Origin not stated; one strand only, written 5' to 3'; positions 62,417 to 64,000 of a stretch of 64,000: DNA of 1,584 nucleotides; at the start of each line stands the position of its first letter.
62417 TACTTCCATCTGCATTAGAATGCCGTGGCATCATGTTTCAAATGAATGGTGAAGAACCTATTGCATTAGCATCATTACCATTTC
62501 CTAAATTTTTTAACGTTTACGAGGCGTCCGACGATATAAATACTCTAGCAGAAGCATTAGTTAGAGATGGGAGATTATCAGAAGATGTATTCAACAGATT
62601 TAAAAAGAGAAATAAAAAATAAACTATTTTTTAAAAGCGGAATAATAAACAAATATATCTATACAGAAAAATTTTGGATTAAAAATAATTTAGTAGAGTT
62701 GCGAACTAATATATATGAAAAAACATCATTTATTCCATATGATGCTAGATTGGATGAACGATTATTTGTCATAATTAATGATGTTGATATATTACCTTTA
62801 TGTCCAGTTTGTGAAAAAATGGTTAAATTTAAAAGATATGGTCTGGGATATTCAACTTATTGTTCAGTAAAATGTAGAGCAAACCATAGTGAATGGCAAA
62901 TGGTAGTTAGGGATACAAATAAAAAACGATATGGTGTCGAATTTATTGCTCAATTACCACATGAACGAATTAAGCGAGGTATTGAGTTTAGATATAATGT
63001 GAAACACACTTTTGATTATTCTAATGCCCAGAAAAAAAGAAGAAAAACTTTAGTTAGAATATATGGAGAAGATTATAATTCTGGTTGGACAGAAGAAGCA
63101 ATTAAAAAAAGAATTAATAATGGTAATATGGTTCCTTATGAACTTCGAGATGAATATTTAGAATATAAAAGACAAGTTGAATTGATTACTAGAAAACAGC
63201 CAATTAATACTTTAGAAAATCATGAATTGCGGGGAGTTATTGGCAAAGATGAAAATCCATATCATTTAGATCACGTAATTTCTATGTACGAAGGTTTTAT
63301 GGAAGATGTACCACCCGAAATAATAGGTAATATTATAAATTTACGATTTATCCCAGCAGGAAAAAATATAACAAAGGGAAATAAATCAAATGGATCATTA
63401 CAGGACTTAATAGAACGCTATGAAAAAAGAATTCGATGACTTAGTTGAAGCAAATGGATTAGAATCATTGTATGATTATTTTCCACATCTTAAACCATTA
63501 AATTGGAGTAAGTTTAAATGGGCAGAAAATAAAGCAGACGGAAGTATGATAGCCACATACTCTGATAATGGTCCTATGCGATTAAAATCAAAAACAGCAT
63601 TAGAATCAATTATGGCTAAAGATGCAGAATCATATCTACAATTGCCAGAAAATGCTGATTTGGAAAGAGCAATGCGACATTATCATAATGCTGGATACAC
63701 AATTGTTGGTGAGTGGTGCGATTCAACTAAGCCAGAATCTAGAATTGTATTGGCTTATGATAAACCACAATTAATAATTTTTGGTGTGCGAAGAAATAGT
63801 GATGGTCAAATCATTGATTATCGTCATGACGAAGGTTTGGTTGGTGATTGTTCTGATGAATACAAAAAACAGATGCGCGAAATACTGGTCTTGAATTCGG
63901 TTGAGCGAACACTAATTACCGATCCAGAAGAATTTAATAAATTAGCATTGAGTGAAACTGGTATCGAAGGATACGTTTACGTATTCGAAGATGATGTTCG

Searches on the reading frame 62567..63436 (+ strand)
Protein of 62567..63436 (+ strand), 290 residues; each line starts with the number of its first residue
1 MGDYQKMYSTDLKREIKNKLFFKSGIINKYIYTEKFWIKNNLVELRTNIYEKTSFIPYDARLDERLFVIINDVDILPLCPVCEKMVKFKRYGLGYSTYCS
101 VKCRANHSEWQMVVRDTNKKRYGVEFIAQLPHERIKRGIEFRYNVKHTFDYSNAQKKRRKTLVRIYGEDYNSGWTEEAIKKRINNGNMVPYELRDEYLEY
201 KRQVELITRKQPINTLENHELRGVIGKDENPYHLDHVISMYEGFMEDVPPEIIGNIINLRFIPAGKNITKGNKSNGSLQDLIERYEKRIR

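Call 83: search_protein_families(library=pfam, proteins=[window:62567-63436:+], max_evalue=0.01)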
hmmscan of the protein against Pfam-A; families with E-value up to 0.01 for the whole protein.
window:62567-63436:+ (290 aa): 1 family
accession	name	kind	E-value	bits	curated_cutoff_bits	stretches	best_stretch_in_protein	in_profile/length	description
PF24308.1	DUF7487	-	0.00015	22.2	27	1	102-173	14-87/220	Family of unknown function (DUF7487)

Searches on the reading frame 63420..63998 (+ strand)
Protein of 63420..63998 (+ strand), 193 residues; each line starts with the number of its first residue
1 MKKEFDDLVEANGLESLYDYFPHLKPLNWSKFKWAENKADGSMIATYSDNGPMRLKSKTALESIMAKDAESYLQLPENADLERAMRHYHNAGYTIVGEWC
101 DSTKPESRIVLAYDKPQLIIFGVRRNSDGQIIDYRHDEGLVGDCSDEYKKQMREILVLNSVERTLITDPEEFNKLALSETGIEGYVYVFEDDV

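Call 83: search_protein_families(library=pfam, proteins=[window:63420-63998:+], max_evalue=0.01)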
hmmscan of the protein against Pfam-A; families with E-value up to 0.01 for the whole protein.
window:63420-63998:+ (193 aa): 1 family
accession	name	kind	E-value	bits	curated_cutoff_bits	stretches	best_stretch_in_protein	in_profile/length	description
PF09511.15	RNA_lig_T4_1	-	1.1e-10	42.1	28.3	1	37-188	50-207/227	RNA ligase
